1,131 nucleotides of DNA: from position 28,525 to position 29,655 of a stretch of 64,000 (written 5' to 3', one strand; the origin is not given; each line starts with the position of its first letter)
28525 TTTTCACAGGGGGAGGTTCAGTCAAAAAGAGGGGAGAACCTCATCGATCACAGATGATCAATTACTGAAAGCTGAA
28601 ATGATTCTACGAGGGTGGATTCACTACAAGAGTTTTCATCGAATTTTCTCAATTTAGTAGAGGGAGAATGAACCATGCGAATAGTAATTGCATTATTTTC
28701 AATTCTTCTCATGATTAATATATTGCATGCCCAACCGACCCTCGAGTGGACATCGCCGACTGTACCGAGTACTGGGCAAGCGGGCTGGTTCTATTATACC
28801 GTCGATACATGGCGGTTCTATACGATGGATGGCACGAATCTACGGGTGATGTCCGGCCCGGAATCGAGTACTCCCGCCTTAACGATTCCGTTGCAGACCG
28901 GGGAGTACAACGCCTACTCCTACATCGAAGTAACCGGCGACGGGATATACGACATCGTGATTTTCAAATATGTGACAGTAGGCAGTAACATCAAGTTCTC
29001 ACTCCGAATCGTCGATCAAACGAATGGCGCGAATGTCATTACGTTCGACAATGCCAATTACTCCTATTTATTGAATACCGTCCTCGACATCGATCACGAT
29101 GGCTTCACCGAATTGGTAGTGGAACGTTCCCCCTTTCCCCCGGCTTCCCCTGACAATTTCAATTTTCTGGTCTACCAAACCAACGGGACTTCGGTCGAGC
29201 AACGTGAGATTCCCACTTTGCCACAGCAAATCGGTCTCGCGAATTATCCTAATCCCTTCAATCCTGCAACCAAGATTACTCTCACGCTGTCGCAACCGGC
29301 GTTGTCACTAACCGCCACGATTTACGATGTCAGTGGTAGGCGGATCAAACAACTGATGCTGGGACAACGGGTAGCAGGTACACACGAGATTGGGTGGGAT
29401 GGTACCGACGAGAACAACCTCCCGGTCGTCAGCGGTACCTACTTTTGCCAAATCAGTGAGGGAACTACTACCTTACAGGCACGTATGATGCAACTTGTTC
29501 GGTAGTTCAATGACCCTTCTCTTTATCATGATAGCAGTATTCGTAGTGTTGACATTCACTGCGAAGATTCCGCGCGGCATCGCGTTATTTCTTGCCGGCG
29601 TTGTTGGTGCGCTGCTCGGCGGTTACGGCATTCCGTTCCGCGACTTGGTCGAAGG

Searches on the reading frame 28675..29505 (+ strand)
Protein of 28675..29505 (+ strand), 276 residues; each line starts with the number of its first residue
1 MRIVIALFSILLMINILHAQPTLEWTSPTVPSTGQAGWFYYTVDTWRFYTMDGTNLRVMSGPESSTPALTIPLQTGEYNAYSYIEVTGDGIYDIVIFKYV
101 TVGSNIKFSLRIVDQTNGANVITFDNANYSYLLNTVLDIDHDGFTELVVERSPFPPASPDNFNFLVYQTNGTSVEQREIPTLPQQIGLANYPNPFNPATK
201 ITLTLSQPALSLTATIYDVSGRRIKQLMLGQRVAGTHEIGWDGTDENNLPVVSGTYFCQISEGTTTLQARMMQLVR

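Call 42: search_protein_families(library=pfam, proteins=[window:28675-29505:+], max_evalue=0.001)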
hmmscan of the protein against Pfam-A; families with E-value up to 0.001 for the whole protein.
window:28675-29505:+ (276 aa): 3 families
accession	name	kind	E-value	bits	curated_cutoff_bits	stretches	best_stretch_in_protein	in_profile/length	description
PF13860.13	FlgD_ig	-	4.3e-14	52.7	27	1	199-262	10-75/79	FlgD Ig-like domain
PF18962.6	Por_Secre_tail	-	2.9e-05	24.7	27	1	191-267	2-69/75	Secretion system C-terminal sorting domain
PF01839.29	FG-GAP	-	0.00065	20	22.1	0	136-149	7-20/37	FG-GAP repeat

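Call 50: find_homologous_proteins(query=window:28675-29502:+, max_evalue=0.001)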
Query window:28675-29502:+ (276 aa): 204 proteins with E <= 0.001 among 850 candidates; the best 120 are listed.
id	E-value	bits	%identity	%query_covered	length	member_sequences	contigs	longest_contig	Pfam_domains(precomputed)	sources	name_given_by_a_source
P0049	5.6e-182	621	100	100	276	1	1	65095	PF18962.8,PF13860.13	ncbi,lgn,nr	ncbi:MAG: T9SS type A sorting domain-containing protein [bacterium]|nr:T9SS type A sorting domain-co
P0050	2.2e-39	154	37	95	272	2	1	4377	PF18962.8,PF13860.13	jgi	jgi:hypothetical protein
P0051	2.7e-29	120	38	69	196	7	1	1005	PF13585.13,PF18962.8,PF13860.13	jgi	jgi:hypothetical protein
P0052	2.7e-17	81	46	37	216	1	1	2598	PF13585.13,PF18962.8,PF13860.13,PF17936.8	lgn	-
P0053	1.8e-16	78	44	39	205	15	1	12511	PF18962.8,PF13860.13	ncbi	-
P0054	3.5e-15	74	42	38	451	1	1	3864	PF18962.8,PF13860.13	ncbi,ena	-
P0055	6.7e-15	73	45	34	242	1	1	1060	PF18962.8,PF13860.13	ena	-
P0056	7.0e-15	73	46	35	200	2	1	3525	PF13860.13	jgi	-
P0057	1.9e-14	72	32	70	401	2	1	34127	PF01839.30,PF13517.13,PF18962.8,PF13860.13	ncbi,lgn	-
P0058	4.6e-14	71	47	33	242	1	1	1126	PF13860.13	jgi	jgi:hypothetical protein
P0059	8.6e-14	70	46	32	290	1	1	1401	PF18962.8,PF13860.13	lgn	-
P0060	1.8e-13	69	38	38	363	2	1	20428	PF18962.8,PF13860.13,PF13620.13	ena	-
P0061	4.8e-13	67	39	37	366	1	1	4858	PF18962.8,PF13860.13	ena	-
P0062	8.5e-13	66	44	31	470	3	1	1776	PF18962.8,PF13860.13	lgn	-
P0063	1.0e-12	66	45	32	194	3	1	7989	PF13860.13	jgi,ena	-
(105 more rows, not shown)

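Call 51: find_encoding_contigs(protein=P0057, flank=10000, max_places=4)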
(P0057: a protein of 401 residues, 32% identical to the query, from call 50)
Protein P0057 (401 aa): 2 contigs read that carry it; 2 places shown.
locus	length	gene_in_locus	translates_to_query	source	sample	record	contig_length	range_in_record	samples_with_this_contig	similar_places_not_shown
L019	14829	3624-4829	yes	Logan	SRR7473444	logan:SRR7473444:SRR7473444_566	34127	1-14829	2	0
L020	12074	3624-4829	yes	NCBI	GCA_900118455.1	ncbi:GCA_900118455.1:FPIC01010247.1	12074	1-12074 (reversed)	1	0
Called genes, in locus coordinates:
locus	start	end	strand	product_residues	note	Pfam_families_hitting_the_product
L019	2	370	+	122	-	?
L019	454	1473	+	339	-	PF19572:PorV (faint), PF13505:OMP_b-brl (faint), PF18990:DUF5723 (faint)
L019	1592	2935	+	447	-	PF20094:GWxTD_dom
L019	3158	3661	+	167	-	PF13517:FG-GAP_3 (faint)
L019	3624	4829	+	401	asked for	PF01839:FG-GAP (faint), PF13517:FG-GAP_3, PF13860:FlgD_ig, PF18962:Por_Secre_tail (weak)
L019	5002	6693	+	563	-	PF13517:FG-GAP_3 (faint), PF01839:FG-GAP (faint), PF13860:FlgD_ig, PF18962:Por_Secre_tail (weak)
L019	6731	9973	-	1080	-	PF01074:Glyco_hydro_38N, PF09261:Alpha-mann_mid, PF07748:Glyco_hydro_38C, PF17677:Glyco_hydro38C2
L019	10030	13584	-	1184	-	PF01590:GAF, PF13185:GAF_2, PF08447:PAS_3, PF00989:PAS, PF13188:PAS_8, PF13426:PAS_9, PF00512:HisKA, PF02518:HATPase_c, +6 more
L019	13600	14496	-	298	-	PF13354:Beta-lactamase2, PF00768:Peptidase_S11 (weak)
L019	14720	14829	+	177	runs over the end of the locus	PF00578:AhpC-TSA, PF08534:Redoxin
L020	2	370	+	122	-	?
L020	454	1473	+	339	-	PF19572:PorV (faint), PF13505:OMP_b-brl (faint), PF18990:DUF5723 (faint)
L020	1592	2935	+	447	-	PF20094:GWxTD_dom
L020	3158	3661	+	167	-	PF13517:FG-GAP_3 (faint)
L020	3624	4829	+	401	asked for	PF01839:FG-GAP (faint), PF13517:FG-GAP_3, PF13860:FlgD_ig, PF18962:Por_Secre_tail (weak)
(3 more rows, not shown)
